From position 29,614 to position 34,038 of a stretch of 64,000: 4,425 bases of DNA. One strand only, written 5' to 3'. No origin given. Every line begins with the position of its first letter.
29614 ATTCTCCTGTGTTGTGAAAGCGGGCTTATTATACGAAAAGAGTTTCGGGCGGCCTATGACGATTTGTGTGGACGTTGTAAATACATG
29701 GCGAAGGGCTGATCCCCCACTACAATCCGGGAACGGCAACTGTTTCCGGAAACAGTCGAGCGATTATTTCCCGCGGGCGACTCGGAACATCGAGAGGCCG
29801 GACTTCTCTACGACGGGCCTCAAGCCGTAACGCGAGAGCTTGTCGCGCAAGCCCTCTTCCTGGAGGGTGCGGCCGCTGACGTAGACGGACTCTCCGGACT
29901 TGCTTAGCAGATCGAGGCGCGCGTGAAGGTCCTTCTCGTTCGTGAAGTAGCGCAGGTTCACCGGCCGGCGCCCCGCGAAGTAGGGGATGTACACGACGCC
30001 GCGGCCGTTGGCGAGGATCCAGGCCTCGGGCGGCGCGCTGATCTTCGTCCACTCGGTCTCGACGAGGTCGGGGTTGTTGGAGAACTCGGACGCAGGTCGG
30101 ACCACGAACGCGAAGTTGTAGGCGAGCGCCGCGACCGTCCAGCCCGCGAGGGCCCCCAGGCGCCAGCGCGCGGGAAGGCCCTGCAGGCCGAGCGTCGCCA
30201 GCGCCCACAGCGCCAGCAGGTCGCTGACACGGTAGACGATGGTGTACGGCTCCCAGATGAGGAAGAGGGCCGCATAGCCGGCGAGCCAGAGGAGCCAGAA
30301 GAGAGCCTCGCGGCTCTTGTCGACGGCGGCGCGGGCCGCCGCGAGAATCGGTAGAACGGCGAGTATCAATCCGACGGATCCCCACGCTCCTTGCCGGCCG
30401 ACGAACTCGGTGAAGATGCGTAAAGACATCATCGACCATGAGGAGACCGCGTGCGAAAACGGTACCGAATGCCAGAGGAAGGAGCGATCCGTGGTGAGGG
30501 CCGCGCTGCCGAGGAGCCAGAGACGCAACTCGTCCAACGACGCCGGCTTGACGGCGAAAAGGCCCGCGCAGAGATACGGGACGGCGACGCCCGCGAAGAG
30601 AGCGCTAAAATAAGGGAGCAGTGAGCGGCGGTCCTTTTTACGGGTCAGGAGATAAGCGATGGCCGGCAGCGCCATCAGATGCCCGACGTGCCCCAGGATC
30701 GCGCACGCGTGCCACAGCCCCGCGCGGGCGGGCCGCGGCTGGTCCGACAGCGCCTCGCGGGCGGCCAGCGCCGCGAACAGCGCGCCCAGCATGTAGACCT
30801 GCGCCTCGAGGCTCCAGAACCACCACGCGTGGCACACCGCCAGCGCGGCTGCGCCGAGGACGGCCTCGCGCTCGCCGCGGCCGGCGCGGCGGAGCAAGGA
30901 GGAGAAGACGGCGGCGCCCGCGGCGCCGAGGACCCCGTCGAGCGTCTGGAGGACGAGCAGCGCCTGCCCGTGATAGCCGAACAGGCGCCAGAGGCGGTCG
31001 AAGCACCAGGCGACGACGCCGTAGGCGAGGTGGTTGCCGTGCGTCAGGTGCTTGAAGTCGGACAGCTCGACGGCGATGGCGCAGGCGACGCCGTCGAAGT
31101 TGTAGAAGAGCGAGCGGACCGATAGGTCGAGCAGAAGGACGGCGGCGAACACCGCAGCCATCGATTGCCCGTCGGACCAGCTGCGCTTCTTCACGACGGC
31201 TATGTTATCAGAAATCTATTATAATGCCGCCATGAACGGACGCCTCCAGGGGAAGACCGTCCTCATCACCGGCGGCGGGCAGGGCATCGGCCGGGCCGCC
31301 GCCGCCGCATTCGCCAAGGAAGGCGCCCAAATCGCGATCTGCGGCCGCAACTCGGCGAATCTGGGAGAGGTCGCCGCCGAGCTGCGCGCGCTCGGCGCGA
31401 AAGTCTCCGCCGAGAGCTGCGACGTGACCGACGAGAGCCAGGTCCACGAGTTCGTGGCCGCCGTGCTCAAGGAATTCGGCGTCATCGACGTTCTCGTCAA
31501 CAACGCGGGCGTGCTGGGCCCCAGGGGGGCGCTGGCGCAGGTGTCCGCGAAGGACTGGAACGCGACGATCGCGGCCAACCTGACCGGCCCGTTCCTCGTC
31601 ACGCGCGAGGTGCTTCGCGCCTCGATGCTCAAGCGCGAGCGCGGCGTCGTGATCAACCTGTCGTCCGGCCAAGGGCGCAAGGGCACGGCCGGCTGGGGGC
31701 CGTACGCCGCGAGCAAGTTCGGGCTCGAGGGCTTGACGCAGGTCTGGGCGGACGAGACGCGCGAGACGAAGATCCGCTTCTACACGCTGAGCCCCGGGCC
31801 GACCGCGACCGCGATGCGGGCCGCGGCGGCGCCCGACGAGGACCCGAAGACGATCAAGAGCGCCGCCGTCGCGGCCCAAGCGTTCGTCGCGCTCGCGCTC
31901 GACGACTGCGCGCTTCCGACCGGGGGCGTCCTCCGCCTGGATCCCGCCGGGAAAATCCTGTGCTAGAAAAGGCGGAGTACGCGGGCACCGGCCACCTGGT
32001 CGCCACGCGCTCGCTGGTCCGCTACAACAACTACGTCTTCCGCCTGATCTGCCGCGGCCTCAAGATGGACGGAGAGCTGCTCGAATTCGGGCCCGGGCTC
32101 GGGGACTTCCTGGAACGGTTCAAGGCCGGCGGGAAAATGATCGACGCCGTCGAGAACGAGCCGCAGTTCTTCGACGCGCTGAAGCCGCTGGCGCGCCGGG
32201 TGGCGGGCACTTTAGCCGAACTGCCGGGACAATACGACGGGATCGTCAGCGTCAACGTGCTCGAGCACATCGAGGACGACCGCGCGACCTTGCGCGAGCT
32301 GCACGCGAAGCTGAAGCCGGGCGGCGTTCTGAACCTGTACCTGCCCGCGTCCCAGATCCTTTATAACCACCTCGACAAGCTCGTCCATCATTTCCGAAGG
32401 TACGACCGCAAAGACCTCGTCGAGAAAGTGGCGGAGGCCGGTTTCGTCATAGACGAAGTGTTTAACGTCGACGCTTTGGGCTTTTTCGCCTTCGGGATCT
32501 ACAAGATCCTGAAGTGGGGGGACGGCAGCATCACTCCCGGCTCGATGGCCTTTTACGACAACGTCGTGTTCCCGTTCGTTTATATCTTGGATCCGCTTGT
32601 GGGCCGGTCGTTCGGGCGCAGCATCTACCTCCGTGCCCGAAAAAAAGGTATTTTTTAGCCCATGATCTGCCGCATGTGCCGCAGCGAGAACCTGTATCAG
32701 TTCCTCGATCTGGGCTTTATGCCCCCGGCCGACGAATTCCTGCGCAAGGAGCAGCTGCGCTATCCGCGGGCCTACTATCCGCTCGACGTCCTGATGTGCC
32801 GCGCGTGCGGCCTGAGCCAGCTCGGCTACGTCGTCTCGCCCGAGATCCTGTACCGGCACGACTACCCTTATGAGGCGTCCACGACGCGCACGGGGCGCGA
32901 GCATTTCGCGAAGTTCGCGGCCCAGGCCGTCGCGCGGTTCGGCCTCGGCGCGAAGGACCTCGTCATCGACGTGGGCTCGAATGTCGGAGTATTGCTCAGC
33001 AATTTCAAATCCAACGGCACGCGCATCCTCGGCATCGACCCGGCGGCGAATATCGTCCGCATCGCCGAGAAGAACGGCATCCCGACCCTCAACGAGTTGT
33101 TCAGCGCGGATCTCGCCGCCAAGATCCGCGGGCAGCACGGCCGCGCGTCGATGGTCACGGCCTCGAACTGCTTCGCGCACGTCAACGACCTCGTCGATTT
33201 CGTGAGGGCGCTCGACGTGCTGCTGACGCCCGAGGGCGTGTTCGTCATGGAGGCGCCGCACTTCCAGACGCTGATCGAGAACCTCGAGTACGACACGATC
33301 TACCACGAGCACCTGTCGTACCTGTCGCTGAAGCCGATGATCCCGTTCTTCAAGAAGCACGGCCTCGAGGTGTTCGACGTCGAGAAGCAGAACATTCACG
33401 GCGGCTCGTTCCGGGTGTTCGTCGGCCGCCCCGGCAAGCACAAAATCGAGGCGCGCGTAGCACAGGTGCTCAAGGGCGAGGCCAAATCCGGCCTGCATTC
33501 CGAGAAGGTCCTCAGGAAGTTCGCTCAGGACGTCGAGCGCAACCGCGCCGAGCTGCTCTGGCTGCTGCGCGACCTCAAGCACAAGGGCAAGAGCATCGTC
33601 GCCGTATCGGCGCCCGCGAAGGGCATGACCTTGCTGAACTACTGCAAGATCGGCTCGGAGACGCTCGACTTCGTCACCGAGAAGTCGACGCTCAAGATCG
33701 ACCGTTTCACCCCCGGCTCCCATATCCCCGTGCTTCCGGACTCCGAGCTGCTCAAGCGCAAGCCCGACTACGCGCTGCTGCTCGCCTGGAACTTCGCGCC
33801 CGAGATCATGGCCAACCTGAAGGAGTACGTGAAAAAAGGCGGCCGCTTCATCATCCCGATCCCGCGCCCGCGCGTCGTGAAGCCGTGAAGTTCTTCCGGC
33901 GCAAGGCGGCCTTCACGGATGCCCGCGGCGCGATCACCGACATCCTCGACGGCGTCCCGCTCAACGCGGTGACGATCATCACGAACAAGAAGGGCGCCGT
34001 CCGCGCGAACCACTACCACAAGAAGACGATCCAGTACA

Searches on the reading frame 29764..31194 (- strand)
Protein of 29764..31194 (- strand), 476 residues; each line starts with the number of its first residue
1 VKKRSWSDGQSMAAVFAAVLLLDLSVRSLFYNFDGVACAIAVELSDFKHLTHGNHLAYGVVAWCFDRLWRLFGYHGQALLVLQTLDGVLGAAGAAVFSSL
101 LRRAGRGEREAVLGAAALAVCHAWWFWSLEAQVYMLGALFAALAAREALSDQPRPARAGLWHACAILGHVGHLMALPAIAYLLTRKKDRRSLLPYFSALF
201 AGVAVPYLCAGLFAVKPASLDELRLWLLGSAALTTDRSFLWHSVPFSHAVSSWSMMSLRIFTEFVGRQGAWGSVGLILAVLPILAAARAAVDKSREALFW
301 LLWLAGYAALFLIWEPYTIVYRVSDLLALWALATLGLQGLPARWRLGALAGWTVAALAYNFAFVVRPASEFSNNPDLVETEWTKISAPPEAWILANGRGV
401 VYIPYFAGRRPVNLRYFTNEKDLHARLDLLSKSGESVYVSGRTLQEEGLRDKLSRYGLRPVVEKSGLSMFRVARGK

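Call 32: search_protein_families(library=pfam, proteins=[window:29764-31194:-], max_evalue=0.01)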
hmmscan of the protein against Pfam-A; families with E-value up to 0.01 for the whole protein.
window:29764-31194:- (476 aa): 1 family
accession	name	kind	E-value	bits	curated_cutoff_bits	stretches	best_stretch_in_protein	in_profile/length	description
PF11028.14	TMEM260-like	-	0.00035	20.8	24.2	1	111-188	89-175/179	Protein O-mannosyl-transferase TMEM260-like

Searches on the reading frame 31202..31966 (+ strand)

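Call 32: search_protein_families(library=pfam, proteins=[window:31202-31966:+], max_evalue=0.01)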
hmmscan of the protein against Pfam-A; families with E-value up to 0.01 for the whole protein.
window:31202-31966:+ (254 aa): 6 families
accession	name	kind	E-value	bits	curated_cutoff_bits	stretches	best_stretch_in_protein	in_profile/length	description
PF00106.31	adh_short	-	8.6e-60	202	26.6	1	18-213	1-194/195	short chain dehydrogenase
PF13561.12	adh_short_C2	-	6.3e-45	154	27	1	27-214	6-188/236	Enoyl-(Acyl carrier protein) reductase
PF08659.16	KR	-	1.1e-18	68.3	22.6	1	19-185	2-166/180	KR domain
PF23441.1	SDR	-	2.6e-05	24.2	27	1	14-230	4-221/258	SDR-like rossmann domain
PF01370.27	Epimerase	-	0.00014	21.8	20.9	1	20-186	1-160/240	NAD dependent epimerase/dehydratase family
PF02882.25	THF_DHG_CYH_C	-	0.0075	16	27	0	12-59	31-78/160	Tetrahydrofolate dehydrogenase/cyclohydrolase, NAD(P)-binding domain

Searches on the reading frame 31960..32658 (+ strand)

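Call 32: search_protein_families(library=pfam, proteins=[window:31960-32658:+], max_evalue=0.01)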
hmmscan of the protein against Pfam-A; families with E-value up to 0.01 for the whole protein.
window:31960-32658:+ (232 aa): 4 families
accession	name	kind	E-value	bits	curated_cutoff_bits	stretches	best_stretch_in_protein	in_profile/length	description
PF13489.12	Methyltransf_23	-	6.9e-14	52.3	27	1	35-166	21-163/164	Methyltransferase domain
PF08242.18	Methyltransf_12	-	3.7e-09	37.6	30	1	41-124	1-98/98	Methyltransferase domain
PF08241.18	Methyltransf_11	-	1.8e-08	35.3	21.2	1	41-124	1-93/95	Methyltransferase domain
PF13649.12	Methyltransf_25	-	5.8e-06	27.3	27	1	41-122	2-97/97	Methyltransferase domain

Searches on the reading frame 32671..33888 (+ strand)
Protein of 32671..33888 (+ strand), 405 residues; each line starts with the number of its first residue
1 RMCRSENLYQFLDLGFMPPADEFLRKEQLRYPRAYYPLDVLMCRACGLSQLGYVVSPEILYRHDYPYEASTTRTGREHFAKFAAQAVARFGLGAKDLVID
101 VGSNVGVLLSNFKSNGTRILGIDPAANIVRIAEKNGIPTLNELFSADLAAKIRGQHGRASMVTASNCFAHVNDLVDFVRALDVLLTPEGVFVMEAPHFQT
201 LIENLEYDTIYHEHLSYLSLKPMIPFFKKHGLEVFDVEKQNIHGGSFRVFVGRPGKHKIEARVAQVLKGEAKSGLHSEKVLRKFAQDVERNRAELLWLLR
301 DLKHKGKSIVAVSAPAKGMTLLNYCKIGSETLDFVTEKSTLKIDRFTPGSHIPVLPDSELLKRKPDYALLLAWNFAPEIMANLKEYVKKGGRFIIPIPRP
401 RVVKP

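Call 32: search_protein_families(library=pfam, proteins=[window:32671-33888:+], max_evalue=0.01)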
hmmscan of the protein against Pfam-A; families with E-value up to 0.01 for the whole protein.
window:32671-33888:+ (405 aa): 5 families
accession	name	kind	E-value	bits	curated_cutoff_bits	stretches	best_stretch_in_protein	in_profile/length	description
PF08484.17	Methyltransf_14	-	5e-55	186.1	23.5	1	242-398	2-160/160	C-methyltransferase C-terminal domain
PF08421.16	Methyltransf_13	-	1.9e-19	70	31.3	1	1-61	2-62/62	Putative zinc binding domain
PF13489.12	Methyltransf_23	-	2.7e-15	56.9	27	1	78-234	4-161/164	Methyltransferase domain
PF08242.18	Methyltransf_12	-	1.4e-07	32.5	30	1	99-191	1-98/98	Methyltransferase domain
PF08241.18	Methyltransf_11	-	2.2e-07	31.9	21.2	1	100-193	2-95/95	Methyltransferase domain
